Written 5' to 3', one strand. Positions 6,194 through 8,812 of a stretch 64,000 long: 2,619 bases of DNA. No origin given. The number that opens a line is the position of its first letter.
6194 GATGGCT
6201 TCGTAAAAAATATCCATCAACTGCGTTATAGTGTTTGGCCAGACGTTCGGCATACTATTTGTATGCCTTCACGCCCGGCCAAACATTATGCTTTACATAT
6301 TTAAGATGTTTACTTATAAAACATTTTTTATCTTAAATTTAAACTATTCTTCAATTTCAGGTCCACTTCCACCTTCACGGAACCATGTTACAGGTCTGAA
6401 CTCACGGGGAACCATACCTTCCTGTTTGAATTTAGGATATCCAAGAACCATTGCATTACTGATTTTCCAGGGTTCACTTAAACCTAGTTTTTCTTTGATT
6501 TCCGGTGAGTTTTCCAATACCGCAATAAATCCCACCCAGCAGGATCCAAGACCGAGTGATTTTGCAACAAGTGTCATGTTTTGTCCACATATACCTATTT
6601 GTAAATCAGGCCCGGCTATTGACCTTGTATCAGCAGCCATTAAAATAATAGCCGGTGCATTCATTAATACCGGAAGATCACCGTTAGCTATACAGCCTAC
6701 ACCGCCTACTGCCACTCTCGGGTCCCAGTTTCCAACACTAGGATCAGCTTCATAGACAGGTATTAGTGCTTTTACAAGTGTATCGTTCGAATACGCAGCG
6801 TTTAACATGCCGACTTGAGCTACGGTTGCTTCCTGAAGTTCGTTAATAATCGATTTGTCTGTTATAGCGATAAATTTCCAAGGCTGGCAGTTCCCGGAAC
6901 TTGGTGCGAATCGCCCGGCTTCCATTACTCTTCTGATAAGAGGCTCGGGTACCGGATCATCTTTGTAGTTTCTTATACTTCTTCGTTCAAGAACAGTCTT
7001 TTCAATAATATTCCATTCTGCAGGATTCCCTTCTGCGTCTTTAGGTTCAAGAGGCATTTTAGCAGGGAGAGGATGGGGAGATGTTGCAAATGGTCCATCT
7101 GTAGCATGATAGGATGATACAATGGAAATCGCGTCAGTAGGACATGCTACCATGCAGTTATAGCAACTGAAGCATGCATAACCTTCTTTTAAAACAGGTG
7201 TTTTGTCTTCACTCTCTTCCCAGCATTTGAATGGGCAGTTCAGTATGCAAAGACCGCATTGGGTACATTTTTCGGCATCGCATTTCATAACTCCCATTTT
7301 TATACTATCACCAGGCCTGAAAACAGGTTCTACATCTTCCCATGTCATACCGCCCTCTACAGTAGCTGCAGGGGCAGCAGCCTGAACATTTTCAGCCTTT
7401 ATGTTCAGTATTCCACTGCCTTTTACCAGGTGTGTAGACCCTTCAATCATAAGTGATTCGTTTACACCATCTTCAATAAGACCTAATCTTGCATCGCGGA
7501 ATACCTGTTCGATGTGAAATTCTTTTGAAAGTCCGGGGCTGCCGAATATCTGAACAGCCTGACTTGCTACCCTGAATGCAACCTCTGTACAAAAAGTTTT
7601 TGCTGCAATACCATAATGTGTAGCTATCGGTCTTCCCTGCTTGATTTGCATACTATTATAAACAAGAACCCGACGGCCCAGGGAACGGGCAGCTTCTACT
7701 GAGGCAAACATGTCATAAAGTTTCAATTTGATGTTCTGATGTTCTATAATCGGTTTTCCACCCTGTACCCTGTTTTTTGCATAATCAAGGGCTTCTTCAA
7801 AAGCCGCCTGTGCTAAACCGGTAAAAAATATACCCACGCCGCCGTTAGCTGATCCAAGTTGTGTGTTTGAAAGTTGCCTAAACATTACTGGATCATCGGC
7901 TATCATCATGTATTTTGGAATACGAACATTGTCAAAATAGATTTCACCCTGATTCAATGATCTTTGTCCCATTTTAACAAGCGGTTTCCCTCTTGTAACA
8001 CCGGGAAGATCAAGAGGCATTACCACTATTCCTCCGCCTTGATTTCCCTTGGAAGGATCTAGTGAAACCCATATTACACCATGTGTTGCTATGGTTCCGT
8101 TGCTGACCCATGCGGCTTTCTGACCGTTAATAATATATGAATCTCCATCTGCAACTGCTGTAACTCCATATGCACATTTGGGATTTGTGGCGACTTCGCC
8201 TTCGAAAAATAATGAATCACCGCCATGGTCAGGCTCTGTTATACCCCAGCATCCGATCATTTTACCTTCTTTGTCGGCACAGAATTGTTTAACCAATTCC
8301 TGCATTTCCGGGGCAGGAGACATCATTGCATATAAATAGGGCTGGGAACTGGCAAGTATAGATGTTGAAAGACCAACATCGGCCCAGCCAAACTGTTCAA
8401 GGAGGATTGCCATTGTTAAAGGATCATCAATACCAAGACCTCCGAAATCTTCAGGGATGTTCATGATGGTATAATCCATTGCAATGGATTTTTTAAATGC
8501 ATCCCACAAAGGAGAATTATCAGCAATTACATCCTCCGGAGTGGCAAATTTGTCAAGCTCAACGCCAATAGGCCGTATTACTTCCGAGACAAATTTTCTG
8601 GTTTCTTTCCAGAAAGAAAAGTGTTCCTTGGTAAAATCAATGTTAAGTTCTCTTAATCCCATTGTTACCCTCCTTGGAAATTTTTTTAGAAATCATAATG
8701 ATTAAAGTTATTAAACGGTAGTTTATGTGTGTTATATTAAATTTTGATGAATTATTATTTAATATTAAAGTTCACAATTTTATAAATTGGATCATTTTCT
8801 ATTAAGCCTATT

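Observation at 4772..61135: Family A: nine full-length ~145-155 bp long-hairpin repeats whose inner stem is maintained by compensatory base changes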

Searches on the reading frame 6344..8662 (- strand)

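Call 18: search_protein_families(library=pfam, proteins=[window:6344-8662:-])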
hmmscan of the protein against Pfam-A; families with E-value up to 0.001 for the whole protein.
window:6344-8662:- (772 aa): 14 families
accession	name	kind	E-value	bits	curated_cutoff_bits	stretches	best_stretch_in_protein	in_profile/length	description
PF00881.29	Nitroreductase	-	5.3e-32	111.8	23.5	1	558-742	2-167/167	Nitroreductase family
PF00441.29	Acyl-CoA_dh_1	-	9.1e-28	97.7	22.4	1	269-404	11-141/150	Acyl-CoA dehydrogenase, C-terminal domain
PF08028.16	Acyl-CoA_dh_2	-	2e-14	54.4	22.7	1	277-393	4-125/134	Acyl-CoA dehydrogenase, C-terminal domain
PF02770.24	Acyl-CoA_dh_M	-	9.4e-14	51.8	33.3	1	138-246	1-97/97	Acyl-CoA dehydrogenase, middle domain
PF14512.11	TM1586_NiRdase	-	1.5e-12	48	27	2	668-746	65-136/215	Putative TM nitroreductase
PF02771.21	Acyl-CoA_dh_N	-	1.5e-08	35.5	22.9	1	11-108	1-88/113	Acyl-CoA dehydrogenase, N-terminal domain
PF12838.12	Fer4_7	-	1.2e-07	32.5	27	0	455-480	27-52/52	4Fe-4S dicluster domain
PF00037.32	Fer4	-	2.1e-07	30.9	21.1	0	462-480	4-22/24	4Fe-4S binding domain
PF13187.11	Fer4_9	-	1.1e-06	29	27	1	465-512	1-52/52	4Fe-4S dicluster domain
PF12800.12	Fer4_4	-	6.9e-05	23.3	24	0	464-478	2-16/17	4Fe-4S binding domain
PF13484.11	Fer4_16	-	0.0002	22.5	30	0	497-515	2-20/66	4Fe-4S double cluster binding domain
PF12797.12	Fer4_2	-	0.00024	21.3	24.5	0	462-478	6-22/22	4Fe-4S binding domain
PF13237.11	Fer4_10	-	0.00041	20.7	25.5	1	460-508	3-53/53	4Fe-4S dicluster domain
PF12837.12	Fer4_6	-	0.00081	19.7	25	0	462-480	5-23/24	4Fe-4S binding domain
